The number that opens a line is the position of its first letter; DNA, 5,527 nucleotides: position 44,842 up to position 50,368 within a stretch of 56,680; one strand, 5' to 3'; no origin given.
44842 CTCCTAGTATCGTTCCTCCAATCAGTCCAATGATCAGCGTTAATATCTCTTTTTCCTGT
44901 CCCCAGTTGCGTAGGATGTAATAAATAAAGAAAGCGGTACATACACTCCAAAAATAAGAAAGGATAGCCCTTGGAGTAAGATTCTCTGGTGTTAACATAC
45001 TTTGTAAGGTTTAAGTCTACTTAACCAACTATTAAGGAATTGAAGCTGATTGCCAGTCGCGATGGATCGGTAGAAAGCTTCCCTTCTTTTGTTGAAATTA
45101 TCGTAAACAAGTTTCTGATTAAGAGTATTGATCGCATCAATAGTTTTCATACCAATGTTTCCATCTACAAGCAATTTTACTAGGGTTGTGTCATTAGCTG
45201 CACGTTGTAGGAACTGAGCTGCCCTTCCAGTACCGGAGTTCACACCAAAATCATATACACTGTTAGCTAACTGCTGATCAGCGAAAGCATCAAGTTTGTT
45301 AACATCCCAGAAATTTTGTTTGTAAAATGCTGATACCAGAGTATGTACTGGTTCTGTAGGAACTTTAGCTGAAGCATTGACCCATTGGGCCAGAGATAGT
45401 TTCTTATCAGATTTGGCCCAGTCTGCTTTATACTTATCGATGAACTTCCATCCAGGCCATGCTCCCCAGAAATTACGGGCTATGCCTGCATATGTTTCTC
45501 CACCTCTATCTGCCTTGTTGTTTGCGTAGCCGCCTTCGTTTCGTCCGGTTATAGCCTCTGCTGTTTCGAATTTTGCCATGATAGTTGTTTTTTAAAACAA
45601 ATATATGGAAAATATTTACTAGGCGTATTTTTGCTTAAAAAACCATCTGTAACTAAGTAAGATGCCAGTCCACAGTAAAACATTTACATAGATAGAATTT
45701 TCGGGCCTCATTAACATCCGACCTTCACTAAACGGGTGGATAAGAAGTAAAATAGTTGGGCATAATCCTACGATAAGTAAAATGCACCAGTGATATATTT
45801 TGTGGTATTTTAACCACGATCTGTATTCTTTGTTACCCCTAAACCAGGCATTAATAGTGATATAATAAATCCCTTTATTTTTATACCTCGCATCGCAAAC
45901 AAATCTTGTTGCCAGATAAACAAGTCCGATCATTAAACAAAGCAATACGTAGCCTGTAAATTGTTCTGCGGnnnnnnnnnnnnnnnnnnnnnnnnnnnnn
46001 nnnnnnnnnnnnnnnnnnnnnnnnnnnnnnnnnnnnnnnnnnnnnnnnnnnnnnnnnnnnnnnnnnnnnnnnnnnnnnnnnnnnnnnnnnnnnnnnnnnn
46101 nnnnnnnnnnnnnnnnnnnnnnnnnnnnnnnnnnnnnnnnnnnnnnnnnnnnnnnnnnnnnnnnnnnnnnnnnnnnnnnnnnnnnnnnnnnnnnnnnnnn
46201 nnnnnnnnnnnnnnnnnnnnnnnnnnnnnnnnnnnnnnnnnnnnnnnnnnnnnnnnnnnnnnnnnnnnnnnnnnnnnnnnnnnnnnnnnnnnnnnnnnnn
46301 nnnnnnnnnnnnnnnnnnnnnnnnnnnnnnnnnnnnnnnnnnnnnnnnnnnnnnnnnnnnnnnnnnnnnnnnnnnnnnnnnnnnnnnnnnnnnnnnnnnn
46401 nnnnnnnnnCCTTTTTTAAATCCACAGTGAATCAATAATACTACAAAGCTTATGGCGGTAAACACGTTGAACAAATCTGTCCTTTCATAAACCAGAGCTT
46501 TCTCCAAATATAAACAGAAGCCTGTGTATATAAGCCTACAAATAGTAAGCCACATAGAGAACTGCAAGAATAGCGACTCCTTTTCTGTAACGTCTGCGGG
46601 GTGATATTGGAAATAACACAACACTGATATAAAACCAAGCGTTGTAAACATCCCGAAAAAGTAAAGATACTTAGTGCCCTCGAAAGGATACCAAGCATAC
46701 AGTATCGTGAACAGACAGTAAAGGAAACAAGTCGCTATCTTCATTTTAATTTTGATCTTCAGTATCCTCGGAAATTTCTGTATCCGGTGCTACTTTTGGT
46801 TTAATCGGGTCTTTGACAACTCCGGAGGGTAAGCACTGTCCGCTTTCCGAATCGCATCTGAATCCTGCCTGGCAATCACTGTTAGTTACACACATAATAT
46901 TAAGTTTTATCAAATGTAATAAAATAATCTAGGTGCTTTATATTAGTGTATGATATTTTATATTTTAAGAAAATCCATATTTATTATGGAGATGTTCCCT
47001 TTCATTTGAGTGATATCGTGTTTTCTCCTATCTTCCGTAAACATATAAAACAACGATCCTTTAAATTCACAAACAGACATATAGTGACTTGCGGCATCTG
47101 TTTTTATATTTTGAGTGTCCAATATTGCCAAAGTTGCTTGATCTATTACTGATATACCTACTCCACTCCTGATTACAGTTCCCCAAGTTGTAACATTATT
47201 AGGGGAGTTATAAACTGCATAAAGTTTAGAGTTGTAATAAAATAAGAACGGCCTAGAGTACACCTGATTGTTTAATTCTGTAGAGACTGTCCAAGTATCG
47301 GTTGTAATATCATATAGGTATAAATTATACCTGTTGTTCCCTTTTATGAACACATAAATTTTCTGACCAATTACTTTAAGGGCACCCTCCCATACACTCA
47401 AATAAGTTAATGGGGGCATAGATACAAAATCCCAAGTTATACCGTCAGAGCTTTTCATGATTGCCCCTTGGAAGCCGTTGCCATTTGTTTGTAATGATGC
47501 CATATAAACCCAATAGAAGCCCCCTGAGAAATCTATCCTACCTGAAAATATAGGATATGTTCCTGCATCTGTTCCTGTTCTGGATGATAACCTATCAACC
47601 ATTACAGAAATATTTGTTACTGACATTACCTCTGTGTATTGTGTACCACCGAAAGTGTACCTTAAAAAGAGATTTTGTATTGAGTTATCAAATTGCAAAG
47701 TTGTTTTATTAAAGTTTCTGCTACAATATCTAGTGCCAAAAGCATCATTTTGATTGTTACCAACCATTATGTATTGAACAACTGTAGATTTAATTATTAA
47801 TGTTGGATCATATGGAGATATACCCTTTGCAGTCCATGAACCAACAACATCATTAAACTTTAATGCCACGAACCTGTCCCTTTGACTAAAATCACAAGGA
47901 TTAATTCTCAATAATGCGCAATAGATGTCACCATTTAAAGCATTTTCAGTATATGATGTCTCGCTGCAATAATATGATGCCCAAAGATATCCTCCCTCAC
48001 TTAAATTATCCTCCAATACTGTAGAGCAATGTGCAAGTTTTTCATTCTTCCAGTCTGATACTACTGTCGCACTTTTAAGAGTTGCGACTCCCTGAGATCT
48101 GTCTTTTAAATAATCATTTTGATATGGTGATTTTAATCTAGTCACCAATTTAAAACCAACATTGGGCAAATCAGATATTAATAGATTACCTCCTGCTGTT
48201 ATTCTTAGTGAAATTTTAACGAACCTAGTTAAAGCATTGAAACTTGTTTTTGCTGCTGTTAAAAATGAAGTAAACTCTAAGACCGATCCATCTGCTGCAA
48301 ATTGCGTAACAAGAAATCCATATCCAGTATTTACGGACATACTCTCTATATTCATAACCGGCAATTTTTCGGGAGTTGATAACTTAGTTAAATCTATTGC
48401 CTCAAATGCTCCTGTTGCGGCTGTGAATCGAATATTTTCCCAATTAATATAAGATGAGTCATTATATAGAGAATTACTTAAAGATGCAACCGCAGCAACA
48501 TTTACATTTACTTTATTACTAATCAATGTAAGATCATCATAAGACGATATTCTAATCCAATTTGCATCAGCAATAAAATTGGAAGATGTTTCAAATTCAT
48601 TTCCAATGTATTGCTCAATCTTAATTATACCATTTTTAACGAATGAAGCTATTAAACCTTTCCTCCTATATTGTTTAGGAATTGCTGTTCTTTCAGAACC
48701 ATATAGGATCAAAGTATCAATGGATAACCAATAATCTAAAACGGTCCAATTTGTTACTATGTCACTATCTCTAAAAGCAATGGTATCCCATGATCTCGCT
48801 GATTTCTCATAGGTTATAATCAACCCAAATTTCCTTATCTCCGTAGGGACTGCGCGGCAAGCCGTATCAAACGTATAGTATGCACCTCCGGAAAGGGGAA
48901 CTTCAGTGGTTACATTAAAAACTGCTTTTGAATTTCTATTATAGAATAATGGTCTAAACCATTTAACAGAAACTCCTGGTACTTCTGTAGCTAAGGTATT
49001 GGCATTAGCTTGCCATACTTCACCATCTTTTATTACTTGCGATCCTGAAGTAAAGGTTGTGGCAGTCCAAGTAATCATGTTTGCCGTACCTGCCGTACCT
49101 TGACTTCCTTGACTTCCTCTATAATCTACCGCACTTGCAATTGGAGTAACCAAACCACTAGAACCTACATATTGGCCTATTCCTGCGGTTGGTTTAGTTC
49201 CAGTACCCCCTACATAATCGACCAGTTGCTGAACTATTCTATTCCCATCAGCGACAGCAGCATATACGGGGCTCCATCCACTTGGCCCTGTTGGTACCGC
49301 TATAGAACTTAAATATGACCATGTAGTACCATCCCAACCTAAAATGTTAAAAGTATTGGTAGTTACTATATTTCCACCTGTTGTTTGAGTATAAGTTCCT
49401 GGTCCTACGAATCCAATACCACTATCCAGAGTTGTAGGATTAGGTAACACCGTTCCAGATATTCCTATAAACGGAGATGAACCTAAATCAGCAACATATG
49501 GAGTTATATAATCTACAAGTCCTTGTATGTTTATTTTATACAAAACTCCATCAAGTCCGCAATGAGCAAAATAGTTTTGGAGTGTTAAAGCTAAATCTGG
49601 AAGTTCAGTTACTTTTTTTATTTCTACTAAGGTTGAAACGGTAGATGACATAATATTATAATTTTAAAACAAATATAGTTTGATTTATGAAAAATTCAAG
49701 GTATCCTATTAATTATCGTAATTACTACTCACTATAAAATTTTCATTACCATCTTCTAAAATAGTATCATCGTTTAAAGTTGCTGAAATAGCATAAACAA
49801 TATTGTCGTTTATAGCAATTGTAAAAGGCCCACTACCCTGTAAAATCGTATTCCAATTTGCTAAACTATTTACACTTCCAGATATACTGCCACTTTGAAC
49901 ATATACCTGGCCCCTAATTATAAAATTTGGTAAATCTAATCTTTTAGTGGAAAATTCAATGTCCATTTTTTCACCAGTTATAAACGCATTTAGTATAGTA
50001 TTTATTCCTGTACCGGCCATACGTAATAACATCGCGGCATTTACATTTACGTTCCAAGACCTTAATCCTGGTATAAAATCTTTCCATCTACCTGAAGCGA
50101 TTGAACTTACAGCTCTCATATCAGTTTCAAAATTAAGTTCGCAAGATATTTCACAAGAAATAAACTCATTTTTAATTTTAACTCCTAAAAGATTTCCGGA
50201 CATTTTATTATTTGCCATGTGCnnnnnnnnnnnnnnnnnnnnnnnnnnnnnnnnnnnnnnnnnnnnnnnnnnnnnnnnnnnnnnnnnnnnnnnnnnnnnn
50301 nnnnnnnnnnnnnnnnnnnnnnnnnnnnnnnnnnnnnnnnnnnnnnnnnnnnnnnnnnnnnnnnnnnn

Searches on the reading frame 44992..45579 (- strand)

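Call 42: search_protein_families(library=phrogs, proteins=[window:44992-45579:-], max_evalue=0.0001)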
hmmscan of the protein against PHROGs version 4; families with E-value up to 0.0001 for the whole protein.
window:44992-45579:- (195 aa): 2 families
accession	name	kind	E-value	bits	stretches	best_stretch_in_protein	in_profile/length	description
phrog_315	-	lysis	9.1e-31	108.1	1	2-190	333-485/677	endolysin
phrog_12853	-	unknown function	3.3e-16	60.9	1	83-152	55-131/131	-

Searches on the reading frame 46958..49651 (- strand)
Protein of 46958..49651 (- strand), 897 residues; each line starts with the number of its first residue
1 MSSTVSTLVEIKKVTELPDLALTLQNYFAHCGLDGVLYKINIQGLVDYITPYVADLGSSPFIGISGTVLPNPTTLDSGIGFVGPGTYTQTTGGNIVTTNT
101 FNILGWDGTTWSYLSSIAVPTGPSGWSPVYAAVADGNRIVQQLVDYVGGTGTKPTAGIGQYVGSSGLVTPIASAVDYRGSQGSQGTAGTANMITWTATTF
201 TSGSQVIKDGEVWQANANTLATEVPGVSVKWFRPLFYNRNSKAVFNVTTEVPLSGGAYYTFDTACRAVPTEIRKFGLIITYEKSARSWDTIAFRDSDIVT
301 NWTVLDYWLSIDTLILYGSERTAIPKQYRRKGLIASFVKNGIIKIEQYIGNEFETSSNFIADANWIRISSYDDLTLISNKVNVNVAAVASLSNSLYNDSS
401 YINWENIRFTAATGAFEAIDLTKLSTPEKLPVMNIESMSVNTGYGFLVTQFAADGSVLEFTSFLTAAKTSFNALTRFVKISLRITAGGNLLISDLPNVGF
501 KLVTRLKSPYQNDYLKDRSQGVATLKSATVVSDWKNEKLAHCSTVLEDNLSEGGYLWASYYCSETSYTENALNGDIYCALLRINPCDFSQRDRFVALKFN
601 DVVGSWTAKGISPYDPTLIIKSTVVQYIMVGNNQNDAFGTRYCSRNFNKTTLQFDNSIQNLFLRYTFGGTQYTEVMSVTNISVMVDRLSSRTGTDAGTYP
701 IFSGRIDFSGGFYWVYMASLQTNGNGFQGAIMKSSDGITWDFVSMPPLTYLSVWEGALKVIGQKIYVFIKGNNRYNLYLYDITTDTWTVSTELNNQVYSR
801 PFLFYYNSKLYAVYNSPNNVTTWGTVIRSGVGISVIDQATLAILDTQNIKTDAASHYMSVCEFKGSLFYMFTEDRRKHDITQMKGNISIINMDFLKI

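Call 11: search_protein_families(library=phrogs, proteins=[window:46958-49651:-], max_evalue=0.00001)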
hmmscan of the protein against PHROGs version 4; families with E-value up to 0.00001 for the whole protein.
window:46958-49651:- (897 aa): 1 family
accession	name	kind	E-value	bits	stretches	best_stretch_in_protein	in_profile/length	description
phrog_21510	-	unknown function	1.7e-09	38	1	119-193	267-340/555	-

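Call 23: search_protein_families(library=pfam, proteins=[window:46958-49651:-], max_evalue=0.001)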
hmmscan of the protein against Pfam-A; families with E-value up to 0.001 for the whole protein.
window:46958-49651:- (897 aa): 0 families

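Call 70: search_solved_structures(query=window:46958-49648:-, max_evalue=0.01)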
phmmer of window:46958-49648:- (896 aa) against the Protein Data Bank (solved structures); distinct sequences matched with E-value up to 0.01: 0.

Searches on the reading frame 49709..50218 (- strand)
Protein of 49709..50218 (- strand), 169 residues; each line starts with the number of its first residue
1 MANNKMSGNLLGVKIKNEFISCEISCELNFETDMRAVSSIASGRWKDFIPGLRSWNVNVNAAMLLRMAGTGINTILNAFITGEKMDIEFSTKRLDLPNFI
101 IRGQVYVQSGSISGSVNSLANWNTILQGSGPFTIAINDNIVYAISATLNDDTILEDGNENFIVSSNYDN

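Call 42: search_protein_families(library=phrogs, proteins=[window:49709-50218:-], max_evalue=0.0001)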
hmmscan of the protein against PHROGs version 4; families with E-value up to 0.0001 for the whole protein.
window:49709-50218:- (169 aa): 1 family
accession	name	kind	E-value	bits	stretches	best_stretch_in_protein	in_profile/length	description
phrog_1407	-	tail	2e-10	41.7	1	2-161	22-189/258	major tail protein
